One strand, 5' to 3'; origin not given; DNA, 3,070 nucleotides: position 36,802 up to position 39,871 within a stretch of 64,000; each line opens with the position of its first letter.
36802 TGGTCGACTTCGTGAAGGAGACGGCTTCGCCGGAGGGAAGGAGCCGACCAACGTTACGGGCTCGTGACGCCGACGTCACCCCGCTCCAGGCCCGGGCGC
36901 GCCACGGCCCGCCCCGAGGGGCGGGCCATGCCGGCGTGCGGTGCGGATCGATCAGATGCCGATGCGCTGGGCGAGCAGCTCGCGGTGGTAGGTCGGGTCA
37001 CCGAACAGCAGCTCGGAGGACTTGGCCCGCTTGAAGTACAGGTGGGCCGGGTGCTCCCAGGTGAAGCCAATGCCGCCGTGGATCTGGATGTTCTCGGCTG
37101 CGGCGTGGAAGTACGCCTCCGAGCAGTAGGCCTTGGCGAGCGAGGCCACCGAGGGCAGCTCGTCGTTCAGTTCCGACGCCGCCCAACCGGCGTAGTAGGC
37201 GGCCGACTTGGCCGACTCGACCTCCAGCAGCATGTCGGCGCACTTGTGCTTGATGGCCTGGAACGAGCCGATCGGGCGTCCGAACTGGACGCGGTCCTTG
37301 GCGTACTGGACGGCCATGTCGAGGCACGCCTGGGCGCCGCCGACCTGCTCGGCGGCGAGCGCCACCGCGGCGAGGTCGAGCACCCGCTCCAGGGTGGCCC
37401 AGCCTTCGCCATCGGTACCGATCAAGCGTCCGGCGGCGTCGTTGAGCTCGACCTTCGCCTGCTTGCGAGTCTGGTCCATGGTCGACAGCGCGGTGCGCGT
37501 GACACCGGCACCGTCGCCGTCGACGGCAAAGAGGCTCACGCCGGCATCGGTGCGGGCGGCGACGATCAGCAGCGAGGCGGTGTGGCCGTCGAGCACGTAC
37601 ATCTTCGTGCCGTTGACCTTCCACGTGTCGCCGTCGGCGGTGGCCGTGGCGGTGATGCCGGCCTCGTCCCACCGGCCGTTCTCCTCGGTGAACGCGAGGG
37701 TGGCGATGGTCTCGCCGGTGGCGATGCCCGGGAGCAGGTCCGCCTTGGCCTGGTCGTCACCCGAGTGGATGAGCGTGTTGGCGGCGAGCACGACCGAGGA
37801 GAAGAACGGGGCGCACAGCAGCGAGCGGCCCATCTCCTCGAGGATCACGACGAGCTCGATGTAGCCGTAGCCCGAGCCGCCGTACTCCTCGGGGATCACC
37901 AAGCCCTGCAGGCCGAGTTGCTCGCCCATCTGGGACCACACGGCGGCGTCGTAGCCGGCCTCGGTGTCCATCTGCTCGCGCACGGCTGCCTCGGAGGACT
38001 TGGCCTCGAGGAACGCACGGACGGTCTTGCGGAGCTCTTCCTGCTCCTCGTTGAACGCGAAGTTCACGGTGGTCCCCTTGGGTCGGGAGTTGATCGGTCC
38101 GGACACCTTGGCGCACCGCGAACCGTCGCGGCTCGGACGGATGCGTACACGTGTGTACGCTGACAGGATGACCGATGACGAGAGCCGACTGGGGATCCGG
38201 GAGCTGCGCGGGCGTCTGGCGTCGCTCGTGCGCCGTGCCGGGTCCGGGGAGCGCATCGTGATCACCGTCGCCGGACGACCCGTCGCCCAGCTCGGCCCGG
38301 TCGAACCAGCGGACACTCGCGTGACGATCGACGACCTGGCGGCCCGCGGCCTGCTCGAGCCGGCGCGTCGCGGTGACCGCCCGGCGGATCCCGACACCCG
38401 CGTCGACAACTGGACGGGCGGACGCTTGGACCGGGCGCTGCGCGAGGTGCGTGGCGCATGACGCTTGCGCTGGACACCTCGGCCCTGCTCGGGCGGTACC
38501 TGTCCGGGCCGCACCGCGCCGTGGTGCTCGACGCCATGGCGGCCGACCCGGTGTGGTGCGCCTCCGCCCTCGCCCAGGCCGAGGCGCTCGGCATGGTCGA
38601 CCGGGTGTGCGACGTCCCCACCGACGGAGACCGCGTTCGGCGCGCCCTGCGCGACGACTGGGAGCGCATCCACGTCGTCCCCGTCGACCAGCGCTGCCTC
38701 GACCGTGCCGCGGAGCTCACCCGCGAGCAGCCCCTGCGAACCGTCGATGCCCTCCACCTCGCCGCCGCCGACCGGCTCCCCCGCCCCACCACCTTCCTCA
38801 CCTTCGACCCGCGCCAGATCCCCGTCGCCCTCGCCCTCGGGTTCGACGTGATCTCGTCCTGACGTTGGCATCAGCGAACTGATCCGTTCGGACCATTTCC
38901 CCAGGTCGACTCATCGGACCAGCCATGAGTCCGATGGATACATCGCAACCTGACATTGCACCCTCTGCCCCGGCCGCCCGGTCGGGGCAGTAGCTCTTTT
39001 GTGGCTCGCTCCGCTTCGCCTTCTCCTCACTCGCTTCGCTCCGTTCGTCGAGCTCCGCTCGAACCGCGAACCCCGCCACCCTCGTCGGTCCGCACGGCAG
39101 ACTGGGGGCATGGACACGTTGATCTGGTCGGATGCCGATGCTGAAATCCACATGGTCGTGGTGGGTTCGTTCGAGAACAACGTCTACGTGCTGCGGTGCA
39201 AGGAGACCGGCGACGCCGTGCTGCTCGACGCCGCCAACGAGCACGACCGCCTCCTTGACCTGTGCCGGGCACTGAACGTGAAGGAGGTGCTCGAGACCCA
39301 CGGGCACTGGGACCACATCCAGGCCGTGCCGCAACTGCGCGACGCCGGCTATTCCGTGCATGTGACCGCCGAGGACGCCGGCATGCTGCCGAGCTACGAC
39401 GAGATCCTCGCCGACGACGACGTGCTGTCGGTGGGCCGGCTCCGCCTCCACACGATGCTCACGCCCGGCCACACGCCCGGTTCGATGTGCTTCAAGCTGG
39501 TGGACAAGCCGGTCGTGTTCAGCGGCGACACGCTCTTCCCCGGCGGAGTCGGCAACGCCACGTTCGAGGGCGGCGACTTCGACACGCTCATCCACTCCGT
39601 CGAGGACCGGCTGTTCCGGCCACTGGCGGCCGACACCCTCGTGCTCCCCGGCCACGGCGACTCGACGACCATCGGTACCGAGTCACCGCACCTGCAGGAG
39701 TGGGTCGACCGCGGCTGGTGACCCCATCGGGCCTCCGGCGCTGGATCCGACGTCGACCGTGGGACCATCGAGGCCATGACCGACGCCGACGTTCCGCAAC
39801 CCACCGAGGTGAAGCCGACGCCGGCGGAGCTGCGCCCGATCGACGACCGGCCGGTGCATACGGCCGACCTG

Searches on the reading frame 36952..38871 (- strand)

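Call 77: search_protein_families(library=pfam, max_evalue=0.00001, proteins=[window:36952-38871:-])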
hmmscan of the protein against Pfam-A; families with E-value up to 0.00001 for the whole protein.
window:36952-38871:- (639 aa): 4 families
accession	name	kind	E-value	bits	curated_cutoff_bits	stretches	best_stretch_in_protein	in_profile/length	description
PF00441.29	Acyl-CoA_dh_1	-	1.1e-34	120.2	22.4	1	488-637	1-149/150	Acyl-CoA dehydrogenase, C-terminal domain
PF02771.21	Acyl-CoA_dh_N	-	4e-23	82.4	22.9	1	274-387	1-113/113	Acyl-CoA dehydrogenase, N-terminal domain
PF02770.24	Acyl-CoA_dh_M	-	1.4e-11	44.9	33.3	1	392-464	2-80/97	Acyl-CoA dehydrogenase, middle domain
PF08028.16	Acyl-CoA_dh_2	-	1.2e-07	32.5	22.7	1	505-608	3-115/134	Acyl-CoA dehydrogenase, C-terminal domain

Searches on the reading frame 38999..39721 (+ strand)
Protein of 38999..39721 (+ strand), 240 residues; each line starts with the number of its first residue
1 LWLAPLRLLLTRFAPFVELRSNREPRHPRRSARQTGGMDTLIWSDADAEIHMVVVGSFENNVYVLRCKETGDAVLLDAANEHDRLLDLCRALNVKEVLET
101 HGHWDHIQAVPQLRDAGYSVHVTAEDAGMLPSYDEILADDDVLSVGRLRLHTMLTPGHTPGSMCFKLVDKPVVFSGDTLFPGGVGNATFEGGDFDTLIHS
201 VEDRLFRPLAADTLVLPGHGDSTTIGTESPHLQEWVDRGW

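Call 77: search_protein_families(library=pfam, max_evalue=0.00001, proteins=[window:38999-39721:+])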
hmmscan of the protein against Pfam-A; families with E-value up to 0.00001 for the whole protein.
window:38999-39721:+ (240 aa): 1 family
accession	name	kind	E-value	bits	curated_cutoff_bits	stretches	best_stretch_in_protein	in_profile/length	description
PF00753.33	Lactamase_B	-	7.1e-20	72.2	22.7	1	59-219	5-196/196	Metallo-beta-lactamase superfamily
